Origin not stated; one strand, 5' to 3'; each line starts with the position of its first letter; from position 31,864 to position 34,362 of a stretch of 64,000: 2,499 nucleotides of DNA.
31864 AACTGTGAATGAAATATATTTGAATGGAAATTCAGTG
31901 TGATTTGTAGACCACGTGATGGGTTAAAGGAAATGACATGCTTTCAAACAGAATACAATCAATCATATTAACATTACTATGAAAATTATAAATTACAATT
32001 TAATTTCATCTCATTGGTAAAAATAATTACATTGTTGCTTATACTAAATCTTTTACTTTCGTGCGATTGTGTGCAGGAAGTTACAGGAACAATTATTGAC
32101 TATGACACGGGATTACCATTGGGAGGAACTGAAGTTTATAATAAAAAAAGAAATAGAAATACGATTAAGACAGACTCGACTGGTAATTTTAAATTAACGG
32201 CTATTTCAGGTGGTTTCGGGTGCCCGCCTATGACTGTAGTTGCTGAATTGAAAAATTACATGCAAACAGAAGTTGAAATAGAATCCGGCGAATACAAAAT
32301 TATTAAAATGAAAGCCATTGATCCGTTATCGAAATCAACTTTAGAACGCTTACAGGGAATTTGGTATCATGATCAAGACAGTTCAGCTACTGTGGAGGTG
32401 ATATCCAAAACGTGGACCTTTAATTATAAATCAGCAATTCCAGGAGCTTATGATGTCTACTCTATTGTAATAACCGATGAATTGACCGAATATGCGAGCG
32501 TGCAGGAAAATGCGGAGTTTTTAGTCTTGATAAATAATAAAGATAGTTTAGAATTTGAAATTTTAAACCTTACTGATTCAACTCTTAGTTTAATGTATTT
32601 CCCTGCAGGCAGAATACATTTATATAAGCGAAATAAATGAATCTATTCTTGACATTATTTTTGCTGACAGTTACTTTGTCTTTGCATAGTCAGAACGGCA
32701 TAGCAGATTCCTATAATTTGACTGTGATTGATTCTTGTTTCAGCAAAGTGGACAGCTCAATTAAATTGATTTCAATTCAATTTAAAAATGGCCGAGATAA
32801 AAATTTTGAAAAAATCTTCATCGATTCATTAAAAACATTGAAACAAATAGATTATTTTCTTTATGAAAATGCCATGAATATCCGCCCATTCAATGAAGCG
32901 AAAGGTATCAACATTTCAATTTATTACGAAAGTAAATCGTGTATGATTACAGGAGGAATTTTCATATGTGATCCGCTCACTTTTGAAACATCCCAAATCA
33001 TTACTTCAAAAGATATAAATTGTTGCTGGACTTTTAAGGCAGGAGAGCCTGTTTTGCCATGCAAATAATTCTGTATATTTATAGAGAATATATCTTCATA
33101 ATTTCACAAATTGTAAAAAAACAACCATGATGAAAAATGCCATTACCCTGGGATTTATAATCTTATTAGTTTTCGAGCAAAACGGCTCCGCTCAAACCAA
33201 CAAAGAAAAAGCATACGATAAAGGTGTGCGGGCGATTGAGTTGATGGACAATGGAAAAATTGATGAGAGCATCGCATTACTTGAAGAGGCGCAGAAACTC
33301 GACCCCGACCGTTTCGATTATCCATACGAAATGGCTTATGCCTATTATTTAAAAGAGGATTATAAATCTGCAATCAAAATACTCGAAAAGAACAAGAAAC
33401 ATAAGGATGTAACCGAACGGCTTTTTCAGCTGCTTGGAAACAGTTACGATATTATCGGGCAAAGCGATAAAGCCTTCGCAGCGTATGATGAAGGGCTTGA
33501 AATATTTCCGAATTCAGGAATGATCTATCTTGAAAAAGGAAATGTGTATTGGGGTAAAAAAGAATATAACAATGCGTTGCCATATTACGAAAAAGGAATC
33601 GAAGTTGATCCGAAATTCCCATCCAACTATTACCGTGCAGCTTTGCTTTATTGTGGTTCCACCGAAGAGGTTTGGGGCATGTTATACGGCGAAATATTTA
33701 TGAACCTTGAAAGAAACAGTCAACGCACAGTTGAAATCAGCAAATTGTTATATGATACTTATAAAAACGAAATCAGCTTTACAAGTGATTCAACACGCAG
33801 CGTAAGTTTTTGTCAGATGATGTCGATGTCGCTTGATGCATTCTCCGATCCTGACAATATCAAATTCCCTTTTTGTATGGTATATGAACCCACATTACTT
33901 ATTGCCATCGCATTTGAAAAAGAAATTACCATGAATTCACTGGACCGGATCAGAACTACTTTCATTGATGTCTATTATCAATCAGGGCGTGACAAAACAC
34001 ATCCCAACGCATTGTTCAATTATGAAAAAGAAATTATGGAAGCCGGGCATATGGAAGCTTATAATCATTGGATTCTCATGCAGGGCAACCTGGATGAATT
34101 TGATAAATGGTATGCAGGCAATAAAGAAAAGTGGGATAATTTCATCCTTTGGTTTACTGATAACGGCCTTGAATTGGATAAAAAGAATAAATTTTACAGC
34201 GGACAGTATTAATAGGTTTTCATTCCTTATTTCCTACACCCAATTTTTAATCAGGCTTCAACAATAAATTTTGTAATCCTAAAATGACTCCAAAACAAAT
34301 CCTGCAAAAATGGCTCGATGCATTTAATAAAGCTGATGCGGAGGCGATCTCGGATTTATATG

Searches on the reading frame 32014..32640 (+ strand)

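Call 107: search_protein_families(library=pfam, proteins=[window:32014-32640:+], max_evalue=0.00001)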
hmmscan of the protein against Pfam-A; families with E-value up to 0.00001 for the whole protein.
window:32014-32640:+ (208 aa): 1 family
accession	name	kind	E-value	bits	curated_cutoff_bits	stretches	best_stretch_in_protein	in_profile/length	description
PF13715.12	CarbopepD_reg_2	-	9.5e-06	26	32.2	0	23-95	1-68/88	CarboxypepD_reg-like domain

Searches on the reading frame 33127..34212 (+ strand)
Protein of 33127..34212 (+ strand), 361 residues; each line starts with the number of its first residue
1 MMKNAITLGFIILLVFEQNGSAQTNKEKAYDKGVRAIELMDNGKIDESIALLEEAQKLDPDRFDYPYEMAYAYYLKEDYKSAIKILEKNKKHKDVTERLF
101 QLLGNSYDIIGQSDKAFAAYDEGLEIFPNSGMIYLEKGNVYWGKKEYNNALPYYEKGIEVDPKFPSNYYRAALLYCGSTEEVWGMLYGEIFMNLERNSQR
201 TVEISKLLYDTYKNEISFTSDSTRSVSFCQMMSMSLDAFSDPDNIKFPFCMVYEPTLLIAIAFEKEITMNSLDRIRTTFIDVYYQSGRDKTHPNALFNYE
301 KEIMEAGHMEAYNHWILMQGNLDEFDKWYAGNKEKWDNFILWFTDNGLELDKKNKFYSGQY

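Call 107: search_protein_families(library=pfam, proteins=[window:33127-34212:+], max_evalue=0.00001)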
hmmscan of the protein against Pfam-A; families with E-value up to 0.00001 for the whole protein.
window:33127-34212:+ (361 aa): 10 families
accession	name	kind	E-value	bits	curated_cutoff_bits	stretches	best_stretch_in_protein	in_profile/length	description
PF00515.34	TPR_1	-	6.7e-18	64.1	27.8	1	134-164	4-34/34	Tetratricopeptide repeat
PF07719.23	TPR_2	-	3.5e-14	52.1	27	0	134-163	4-33/34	Tetratricopeptide repeat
PF13181.12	TPR_8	-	4.7e-14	51.7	25.7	0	133-163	3-33/34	Tetratricopeptide repeat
PF13428.12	TPR_14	-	1.2e-10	41.4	23.5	0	99-138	3-42/44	Tetratricopeptide repeat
PF13414.12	TPR_11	-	1.2e-10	41.3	26.8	0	39-75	4-40/42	TPR repeat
PF14559.12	TPR_19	-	1.1e-09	38.9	25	0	39-88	1-50/68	Tetratricopeptide repeat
PF13432.12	TPR_16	-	1.8e-09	38.3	32.7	0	35-86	3-54/65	Tetratricopeptide repeat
PF13424.12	TPR_12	-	8.9e-08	32.7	30.1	0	69-128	9-76/77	Tetratricopeptide repeat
PF12895.13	ANAPC3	-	1.7e-07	31.9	27.2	0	41-118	1-77/82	Anaphase-promoting complex, cyclosome, subunit 3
PF13431.12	TPR_17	-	1.2e-06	28.7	24.4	0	153-176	1-24/34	Tetratricopeptide repeat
